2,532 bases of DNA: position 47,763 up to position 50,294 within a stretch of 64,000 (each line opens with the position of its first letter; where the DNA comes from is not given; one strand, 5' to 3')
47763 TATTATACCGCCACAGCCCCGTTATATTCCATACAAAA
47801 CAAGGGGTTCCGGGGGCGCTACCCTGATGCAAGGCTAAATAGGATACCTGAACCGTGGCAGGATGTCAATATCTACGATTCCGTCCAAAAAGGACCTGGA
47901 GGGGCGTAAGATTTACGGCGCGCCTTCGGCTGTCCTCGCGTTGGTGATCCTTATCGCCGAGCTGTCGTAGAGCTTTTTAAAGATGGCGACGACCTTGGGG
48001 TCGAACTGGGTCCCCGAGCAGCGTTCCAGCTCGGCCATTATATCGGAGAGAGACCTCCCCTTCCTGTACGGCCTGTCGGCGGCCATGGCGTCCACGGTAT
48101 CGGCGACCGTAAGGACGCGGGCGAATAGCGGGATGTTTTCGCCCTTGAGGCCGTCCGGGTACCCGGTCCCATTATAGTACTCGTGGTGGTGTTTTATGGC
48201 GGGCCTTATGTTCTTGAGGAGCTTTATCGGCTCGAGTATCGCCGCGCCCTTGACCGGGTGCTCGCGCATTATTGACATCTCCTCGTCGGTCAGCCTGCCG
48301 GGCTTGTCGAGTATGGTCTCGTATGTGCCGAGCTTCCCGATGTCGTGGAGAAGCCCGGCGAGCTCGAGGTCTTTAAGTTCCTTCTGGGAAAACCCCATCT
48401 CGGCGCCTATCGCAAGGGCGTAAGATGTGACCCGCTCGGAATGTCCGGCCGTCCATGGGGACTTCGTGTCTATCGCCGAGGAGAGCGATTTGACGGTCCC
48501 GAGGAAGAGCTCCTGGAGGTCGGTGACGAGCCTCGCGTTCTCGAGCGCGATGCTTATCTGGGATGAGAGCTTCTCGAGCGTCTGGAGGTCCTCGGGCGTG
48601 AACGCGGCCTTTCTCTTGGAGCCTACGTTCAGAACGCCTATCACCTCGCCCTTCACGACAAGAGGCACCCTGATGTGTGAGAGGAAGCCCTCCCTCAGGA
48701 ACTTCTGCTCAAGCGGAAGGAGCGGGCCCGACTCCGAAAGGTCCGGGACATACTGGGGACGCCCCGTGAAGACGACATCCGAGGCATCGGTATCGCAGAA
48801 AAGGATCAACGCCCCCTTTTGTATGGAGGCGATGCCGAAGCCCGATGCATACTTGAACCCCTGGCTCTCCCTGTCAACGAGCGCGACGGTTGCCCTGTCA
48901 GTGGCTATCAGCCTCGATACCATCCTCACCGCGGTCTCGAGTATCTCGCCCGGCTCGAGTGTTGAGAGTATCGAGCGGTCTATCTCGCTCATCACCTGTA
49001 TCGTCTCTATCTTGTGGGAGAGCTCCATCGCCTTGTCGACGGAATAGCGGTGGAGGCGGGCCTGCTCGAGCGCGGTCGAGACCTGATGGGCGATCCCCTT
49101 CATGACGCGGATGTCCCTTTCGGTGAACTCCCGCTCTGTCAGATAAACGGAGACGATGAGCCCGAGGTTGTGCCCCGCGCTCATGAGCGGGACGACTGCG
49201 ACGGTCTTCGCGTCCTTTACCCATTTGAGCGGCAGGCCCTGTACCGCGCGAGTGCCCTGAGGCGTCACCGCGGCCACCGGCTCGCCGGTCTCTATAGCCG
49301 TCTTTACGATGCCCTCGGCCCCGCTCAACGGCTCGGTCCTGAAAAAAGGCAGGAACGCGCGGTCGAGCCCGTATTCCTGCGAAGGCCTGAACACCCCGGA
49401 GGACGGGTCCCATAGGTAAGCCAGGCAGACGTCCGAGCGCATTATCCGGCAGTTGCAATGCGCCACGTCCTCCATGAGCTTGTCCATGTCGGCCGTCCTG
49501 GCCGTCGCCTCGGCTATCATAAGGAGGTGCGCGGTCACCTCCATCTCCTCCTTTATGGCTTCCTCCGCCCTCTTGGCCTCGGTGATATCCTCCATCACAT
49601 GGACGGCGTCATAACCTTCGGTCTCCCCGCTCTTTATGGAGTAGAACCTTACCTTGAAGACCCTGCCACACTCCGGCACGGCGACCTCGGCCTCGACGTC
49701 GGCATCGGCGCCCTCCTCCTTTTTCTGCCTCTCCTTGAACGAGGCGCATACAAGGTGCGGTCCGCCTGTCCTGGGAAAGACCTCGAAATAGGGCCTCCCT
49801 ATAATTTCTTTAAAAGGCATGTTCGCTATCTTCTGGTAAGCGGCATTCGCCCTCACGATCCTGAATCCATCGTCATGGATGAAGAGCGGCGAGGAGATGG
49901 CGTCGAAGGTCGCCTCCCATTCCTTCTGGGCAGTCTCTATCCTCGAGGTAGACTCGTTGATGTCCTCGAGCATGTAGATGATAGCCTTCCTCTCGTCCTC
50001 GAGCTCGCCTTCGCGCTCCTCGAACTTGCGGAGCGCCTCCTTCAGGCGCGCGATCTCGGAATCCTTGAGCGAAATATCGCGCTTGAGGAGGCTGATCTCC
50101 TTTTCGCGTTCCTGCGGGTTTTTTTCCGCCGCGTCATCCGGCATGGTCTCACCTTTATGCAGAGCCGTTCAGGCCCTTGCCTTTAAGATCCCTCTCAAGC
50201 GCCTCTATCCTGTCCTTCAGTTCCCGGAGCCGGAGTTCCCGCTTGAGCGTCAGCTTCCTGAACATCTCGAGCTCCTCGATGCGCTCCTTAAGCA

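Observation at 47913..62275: Wsp/Frz-like chemosensory operon wired to c-di-GMP enzymes without a REC-GGDEF output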

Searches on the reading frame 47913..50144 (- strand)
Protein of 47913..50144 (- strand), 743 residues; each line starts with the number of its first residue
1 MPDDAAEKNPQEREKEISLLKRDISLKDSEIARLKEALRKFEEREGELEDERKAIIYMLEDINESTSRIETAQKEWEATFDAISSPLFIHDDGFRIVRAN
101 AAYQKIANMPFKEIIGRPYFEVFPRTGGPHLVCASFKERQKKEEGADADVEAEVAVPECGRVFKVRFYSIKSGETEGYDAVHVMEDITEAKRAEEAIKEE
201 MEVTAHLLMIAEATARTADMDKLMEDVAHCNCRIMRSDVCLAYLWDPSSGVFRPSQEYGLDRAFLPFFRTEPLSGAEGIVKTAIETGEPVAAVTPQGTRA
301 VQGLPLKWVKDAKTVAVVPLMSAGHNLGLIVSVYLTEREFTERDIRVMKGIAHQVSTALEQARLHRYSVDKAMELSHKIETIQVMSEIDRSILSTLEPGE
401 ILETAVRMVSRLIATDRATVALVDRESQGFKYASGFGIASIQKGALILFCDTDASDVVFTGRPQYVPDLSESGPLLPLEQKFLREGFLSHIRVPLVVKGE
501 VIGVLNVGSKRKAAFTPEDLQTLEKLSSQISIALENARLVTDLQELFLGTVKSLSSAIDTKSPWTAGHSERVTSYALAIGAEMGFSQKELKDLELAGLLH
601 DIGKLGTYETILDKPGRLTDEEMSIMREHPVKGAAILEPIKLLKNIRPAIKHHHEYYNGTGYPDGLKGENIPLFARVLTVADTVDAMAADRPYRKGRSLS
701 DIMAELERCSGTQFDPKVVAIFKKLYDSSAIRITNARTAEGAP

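Call 3: search_protein_families(library=pfam, proteins=[window:47913-50144:-], max_evalue=0.01)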
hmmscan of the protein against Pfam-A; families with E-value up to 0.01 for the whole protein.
window:47913-50144:- (743 aa): 10 families
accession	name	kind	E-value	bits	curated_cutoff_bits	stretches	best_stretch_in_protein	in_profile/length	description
PF13487.12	HD_5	-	3.4e-40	138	27.2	1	554-718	3-170/170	HD domain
PF13185.12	GAF_2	-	1e-30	107.2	28.6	2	397-535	3-136/136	GAF domain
PF13492.12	GAF_3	-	1.3e-28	100.5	27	2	398-536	2-129/129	GAF domain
PF01590.32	GAF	-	9e-27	94.7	22.4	2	398-534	2-133/133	GAF domain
PF01966.28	HD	-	1.8e-21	77.1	22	1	566-687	2-116/116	HD domain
PF08448.16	PAS_4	-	5.2e-09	36.7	23.1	1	80-192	1-110/110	PAS fold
PF08668.18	HDOD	-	1.7e-05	24.8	22.9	1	556-655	88-195/196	HDOD domain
PF13426.13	PAS_9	-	0.0001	23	27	1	86-189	3-103/103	PAS domain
PF00989.32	PAS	-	0.0017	18.8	22.6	1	75-124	2-51/113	PAS fold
PF13188.13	PAS_8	-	0.0025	18.1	21.8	1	76-108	3-35/65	PAS domain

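Call 34: search_protein_families(library=ncbifam, proteins=[window:47913-50144:-], max_evalue=0.00001)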
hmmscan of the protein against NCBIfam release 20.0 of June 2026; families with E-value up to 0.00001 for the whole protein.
window:47913-50144:- (743 aa): 8 families
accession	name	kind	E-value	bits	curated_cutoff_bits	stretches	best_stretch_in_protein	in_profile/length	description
NF053512.1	nitric_RR_NosR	exception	4.5e-42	144.5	400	1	540-732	167-360/422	response regulator c-di-GMP phosphodiesterase, NosR family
NF046044.1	PnpS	equivalog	1.7e-09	37.2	400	1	29-198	10-171/390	two-component system histidine kinase PnpS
TIGR00277.1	HDIG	domain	2e-09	37.2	27.6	1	563-655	3-83/84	HDIG domain-containing metalloprotein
NF047497.1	HK_LIC_12097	equivalog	3.8e-09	35.7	500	1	66-196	3-140/367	LIC_12097 family sensor histidine kinase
NF008283.0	PRK11061.1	equivalog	6.7e-09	34.5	583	0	207-367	5-162/748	phosphoenolpyruvate--protein phosphotransferase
NF047786.1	his_kin_MadS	equivalog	2.1e-08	33.7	500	0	489-546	129-186/434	MadS family sensor histidine kinase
NF011958.0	PRK15429.1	equivalog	7.7e-08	31.4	830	1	314-544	119-354/692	formate hydrogenlyase transcriptional activator FlhA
NF038230.1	Regu_Geo_Pelo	equivalog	1.5e-06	26.4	1200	0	458-563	441-541/935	GPMC system transcriptional regulator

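Call 41: search_solved_structures(query=window:47913-50144:-, max_evalue=0.00001, show_alignments=2)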
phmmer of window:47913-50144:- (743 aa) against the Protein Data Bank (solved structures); distinct sequences matched with E-value up to 0.00001: 6.
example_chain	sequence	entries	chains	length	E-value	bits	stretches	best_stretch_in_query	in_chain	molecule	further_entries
5z7c_A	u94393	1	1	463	1e-45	159.4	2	541-721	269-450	3'3'-cGAMP-specific phosphodiesterase 3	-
4mcw_A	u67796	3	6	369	6.5e-41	143.6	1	408-728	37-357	Metal dependent phosphohydrolase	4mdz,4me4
9rbz_A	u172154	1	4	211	3.6e-29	104.8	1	545-729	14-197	HD domain/sensory box protein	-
9rc0_A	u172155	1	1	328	9.9e-29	103.3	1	545-729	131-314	HD domain/sensory box protein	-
4r8z_A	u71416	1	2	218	9.5e-19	70.3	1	543-730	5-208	Cyclic di-GMP phosphodiesterase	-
3tm8_A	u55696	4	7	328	4.3e-07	31.8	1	553-694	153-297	Uncharacterized protein | Uncharacterized protein Bd1817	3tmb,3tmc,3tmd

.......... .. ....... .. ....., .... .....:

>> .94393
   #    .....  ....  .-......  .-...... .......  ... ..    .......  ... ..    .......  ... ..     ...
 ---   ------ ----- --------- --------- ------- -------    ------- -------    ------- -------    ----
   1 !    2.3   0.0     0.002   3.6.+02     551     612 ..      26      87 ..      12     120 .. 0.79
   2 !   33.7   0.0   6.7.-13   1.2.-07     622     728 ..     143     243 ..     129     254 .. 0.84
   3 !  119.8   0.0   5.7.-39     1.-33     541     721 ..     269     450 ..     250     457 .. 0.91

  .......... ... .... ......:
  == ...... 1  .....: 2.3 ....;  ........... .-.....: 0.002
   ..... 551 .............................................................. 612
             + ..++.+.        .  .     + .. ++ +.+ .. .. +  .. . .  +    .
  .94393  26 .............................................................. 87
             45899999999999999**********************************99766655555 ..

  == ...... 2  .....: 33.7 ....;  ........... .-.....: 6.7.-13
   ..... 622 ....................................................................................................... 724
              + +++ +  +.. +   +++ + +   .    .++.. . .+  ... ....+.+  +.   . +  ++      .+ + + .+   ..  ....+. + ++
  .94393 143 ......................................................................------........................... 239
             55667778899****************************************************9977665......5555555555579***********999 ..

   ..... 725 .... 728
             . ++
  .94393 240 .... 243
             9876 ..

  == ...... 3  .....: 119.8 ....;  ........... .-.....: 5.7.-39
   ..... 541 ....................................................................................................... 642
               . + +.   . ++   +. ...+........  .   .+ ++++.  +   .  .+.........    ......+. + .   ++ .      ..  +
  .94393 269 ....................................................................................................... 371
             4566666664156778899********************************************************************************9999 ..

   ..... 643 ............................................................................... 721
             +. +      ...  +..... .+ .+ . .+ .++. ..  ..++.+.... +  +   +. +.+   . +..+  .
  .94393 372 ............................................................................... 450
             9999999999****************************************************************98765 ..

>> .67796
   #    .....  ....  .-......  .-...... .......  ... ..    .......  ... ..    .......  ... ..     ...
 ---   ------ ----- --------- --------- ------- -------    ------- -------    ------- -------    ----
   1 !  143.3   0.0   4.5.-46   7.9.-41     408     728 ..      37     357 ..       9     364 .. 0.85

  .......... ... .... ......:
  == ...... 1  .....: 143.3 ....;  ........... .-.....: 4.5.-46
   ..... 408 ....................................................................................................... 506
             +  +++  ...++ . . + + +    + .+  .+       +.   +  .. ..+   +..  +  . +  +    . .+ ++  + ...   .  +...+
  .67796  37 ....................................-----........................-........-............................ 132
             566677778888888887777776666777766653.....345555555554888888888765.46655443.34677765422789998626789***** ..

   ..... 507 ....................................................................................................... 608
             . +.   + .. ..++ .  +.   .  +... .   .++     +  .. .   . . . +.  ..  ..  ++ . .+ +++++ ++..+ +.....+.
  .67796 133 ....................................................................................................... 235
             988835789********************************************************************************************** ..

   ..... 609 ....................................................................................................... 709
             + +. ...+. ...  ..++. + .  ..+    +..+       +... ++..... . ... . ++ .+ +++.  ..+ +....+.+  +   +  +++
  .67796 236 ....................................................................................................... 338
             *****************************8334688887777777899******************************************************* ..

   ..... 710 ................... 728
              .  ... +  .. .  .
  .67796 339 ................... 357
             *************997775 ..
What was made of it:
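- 47913..50144 (-): Coiled coil-PAS-GAF-GAF-HD-GYP phosphodiesterase. Closest solved structures are V-cGAP3 5z7c (1e-45) and the GAF-HD-GYP enzyme PmGH 4mcw (6.5e-41), with HD, HHE..GTGYP and the downstream D conserved (call 41).
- On HD-GYP cyclic-dinucleotide phosphodiesterase: The alignment to 4mcw and 5z7c shows GHSERV, HDIGK, HP, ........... and ADTVDA conserved (call 41). Sequence matches cGAMP-specific and c-di-GMP-specific enzymes about equally well (call 41).
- Closest known: PmGH. Same: A GAF domain followed by an HD-GYP catalytic domain with the metal-binding and GYP motifs conserved (call 41).
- The best structural match of the HD-GYP domain is a cGAMP-specific enzyme (call 41). 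The best solved-structure match of the HD-GYP domain is the Vibrio cGAMP-specific phosphodiesterase V-cGAP3 (5z7c, 1e-45; call 41). The match to the c-di-GMP enzyme PmGH, which shares the GAF-HD-GYP architecture, is almost as good (6.5e-41, call 41).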

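Call 61: find_related_loci(query=window:47913-50144:-, collection=metagenome_contigs, flank=10000)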
Query window:47913-50144:- (743 aa) in metagenome_contigs; peptide patterns used: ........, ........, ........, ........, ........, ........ (x = any residue, [..] = any of these).
181 stretches matched a pattern; 106 encode a relative of the query (tblastn E <= 1e-3); the best 80 are kept; 80 distinct loci.
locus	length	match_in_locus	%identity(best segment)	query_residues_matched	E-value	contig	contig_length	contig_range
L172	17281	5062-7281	84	1-742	0e+0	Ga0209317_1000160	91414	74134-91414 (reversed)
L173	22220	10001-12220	84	1-742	0e+0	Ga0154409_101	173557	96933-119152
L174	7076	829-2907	57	20-725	0e+0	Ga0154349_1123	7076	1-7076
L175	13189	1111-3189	57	20-725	0e+0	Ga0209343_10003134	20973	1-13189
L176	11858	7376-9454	57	20-725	0e+0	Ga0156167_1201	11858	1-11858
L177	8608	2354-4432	57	20-725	0e+0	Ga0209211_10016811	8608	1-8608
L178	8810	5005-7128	57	29-725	0e+0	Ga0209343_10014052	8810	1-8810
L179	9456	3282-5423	57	21-725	0e+0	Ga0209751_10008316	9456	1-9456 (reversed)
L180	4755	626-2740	56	20-730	0e+0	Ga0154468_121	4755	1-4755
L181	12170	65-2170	57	16-722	0e+0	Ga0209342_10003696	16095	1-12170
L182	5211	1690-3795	57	16-722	0e+0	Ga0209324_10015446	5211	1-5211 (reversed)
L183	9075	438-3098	57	16-738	0e+0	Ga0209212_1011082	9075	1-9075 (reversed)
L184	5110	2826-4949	57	16-725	0e+0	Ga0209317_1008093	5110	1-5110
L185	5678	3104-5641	57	16-725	0e+0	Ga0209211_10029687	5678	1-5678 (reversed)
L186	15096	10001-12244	53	28-726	0e+0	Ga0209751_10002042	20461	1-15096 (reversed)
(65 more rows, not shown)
